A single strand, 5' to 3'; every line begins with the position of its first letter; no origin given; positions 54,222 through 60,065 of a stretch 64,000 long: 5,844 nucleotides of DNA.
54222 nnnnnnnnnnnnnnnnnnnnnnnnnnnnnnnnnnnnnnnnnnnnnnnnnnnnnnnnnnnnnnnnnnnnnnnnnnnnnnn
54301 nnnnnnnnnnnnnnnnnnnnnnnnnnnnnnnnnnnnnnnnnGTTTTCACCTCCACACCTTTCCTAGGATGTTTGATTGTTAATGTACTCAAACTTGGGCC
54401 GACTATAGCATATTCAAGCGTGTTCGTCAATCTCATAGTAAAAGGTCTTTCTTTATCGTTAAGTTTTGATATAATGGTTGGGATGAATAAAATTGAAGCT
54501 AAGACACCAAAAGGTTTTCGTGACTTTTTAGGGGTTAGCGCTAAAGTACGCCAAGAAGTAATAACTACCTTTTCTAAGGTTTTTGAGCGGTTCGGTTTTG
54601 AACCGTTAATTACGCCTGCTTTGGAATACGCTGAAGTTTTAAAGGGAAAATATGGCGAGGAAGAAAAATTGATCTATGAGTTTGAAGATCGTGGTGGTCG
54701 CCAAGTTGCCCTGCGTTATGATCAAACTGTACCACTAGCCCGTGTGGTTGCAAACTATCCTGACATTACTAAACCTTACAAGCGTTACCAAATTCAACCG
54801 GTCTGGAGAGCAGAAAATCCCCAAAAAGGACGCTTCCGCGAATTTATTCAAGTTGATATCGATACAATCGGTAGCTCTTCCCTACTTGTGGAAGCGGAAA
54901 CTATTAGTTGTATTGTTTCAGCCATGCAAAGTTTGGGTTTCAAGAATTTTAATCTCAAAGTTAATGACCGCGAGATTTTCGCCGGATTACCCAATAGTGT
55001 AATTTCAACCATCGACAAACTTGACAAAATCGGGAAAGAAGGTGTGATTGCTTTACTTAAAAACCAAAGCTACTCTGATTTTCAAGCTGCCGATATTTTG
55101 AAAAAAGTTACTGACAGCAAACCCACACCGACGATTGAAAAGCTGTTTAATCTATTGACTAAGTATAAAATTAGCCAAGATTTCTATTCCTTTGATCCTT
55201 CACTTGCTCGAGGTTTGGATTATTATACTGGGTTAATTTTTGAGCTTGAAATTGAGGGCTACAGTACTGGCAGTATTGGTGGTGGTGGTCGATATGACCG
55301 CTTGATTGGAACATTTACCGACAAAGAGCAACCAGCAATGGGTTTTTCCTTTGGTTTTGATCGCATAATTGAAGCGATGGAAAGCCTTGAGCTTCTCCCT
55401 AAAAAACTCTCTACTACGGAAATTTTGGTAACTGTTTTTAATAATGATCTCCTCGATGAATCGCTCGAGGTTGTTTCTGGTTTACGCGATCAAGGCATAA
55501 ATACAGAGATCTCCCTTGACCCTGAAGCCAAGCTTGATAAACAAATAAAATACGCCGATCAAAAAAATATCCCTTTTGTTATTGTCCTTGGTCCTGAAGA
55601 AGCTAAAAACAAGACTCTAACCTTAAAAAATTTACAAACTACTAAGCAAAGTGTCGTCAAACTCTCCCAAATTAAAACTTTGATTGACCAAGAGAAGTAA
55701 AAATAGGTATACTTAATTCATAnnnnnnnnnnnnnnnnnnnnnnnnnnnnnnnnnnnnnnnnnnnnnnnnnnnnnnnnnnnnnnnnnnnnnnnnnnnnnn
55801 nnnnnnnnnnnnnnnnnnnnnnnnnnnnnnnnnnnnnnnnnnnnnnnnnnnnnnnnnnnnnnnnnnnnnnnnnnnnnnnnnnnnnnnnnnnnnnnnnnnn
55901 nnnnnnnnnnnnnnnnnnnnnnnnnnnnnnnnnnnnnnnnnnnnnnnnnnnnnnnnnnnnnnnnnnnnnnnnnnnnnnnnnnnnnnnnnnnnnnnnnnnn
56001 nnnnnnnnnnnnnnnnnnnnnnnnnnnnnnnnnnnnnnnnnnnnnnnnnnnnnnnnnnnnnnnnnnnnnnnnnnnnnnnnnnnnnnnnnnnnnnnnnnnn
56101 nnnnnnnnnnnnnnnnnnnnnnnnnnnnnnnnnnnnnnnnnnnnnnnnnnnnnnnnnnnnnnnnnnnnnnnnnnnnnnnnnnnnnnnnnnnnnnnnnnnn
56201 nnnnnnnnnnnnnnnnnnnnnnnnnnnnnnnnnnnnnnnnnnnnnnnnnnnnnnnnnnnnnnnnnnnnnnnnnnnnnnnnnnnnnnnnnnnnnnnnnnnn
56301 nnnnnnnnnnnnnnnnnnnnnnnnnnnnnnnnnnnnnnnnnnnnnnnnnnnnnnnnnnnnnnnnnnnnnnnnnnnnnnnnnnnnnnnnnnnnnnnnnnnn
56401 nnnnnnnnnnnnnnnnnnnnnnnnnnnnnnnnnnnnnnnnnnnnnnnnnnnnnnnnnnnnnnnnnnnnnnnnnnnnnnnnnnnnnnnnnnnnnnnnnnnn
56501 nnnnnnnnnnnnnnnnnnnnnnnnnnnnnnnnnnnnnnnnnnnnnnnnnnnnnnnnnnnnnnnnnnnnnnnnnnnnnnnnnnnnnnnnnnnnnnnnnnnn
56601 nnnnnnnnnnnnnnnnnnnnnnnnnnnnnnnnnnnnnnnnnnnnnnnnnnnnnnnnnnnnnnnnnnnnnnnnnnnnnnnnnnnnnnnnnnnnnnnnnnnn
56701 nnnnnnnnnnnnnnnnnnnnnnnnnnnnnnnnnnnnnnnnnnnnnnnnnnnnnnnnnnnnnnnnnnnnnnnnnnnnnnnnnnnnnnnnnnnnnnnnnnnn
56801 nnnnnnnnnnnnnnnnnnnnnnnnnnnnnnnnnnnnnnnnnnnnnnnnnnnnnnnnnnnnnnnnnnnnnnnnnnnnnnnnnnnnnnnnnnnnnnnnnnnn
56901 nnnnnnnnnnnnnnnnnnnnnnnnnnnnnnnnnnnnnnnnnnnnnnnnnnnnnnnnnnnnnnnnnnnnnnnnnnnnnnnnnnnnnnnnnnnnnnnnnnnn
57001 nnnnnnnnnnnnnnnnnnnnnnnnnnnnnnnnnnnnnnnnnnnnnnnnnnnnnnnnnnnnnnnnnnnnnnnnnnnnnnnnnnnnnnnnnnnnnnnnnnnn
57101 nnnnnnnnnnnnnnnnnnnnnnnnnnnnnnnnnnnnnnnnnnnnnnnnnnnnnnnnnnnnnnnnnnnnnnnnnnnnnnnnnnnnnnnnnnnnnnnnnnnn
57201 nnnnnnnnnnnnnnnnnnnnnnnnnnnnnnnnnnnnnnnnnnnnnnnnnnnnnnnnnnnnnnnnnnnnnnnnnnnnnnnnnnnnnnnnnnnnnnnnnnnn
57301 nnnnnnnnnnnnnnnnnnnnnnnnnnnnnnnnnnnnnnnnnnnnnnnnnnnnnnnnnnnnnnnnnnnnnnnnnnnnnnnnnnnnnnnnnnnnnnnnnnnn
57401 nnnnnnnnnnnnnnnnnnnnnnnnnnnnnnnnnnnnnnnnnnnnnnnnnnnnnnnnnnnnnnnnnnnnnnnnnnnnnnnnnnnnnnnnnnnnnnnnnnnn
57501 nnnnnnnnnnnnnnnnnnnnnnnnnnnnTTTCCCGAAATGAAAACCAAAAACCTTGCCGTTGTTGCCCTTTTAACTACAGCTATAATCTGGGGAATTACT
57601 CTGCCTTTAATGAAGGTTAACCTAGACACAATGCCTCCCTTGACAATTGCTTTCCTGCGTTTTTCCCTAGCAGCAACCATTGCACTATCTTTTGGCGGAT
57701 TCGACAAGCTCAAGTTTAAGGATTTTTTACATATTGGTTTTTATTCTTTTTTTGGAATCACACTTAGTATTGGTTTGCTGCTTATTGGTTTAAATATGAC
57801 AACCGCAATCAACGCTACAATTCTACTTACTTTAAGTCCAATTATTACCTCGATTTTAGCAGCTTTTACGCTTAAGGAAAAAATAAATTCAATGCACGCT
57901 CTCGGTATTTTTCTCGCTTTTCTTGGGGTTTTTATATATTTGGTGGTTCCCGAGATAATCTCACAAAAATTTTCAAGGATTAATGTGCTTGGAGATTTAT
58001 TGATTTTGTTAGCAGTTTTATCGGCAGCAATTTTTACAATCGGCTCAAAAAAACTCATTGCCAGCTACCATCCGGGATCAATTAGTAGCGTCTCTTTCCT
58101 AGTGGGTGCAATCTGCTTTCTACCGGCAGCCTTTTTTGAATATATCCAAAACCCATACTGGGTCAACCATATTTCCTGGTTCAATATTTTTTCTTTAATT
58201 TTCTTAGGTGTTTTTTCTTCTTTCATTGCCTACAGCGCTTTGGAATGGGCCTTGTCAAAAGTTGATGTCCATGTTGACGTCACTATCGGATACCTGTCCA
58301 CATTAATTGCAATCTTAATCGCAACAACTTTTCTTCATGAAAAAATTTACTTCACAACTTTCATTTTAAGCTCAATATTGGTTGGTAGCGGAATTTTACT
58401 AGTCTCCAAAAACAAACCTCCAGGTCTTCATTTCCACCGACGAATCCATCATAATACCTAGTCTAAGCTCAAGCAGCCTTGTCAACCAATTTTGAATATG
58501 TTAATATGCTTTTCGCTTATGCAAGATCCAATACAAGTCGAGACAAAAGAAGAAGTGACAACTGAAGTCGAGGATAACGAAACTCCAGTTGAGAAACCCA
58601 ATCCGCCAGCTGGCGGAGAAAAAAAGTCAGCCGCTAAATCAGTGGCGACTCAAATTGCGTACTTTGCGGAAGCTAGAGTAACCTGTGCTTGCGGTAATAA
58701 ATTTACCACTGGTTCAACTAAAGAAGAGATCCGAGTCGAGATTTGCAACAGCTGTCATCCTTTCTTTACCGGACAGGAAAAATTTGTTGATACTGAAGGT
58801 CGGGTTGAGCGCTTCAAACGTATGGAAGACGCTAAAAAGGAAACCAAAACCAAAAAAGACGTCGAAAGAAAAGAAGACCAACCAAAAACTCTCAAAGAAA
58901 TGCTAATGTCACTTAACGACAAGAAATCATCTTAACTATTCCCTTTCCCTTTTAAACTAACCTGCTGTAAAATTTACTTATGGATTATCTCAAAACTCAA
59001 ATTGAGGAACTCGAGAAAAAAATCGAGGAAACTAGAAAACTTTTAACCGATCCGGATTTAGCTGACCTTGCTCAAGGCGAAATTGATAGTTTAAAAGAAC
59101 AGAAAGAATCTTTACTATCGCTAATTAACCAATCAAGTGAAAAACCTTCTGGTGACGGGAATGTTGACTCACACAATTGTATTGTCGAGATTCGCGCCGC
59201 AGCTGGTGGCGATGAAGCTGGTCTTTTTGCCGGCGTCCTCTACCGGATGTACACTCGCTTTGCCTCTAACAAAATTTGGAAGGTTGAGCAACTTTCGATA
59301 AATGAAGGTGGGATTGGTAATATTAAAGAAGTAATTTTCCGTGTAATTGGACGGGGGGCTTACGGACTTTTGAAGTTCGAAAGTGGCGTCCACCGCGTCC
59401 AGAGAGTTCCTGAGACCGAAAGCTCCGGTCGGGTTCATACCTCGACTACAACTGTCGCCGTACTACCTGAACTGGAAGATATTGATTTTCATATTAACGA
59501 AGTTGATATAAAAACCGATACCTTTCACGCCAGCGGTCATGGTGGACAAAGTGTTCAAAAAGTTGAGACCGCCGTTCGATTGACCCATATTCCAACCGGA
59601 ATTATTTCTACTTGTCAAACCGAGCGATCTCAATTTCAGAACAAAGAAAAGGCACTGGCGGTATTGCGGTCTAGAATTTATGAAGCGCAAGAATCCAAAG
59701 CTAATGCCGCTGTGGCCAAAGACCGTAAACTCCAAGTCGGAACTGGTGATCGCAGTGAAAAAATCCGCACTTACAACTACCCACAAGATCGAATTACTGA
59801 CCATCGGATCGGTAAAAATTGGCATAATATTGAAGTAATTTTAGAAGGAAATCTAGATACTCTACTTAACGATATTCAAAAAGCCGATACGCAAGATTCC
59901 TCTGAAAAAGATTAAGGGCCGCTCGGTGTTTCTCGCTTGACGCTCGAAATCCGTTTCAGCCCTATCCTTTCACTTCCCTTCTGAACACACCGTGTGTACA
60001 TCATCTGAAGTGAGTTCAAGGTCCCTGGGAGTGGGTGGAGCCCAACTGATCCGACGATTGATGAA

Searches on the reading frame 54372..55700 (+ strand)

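Call 46: search_protein_families(library=pfam, proteins=[window:54372-55700:+], max_evalue=0.0001)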
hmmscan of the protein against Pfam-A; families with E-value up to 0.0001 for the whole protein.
window:54372-55700:+ (442 aa): 4 families
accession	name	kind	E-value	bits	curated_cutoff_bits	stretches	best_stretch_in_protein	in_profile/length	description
PF13393.11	tRNA-synt_His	-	1.4e-43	149.8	25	1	48-332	1-308/308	Histidyl-tRNA synthetase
PF03129.25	HGTP_anticodon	-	7.2e-17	61.8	21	1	351-439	2-92/94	Anticodon binding domain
PF00587.30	tRNA-synt_2b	-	2e-07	31.7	29.3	1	102-245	1-152/179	tRNA synthetase class II core domain (G, H, P, S and T)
PF12745.12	HGTP_anticodon2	-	1e-05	25.7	24.4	1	349-441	6-103/261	Anticodon binding domain of tRNAs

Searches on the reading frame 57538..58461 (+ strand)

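Call 46: search_protein_families(library=pfam, proteins=[window:57538-58461:+], max_evalue=0.0001)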
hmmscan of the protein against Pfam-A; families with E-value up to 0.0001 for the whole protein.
window:57538-58461:+ (307 aa): 1 family
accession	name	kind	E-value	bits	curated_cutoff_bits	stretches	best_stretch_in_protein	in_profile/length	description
PF00892.27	EamA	-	1.8e-43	148.5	28.2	2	7-134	3-133/135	EamA-like transporter family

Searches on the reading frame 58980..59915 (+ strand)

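Call 46: search_protein_families(library=pfam, proteins=[window:58980-59915:+], max_evalue=0.0001)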
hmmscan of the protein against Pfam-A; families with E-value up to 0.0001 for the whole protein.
window:58980-59915:+ (311 aa): 2 families
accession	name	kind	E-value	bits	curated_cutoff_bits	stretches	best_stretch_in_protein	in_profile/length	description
PF03462.23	PCRF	-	4e-51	174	24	1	7-159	43-194/194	PCRF domain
PF00472.26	RF-1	-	9.2e-39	132.4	35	1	166-276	1-116/116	RF-1 domain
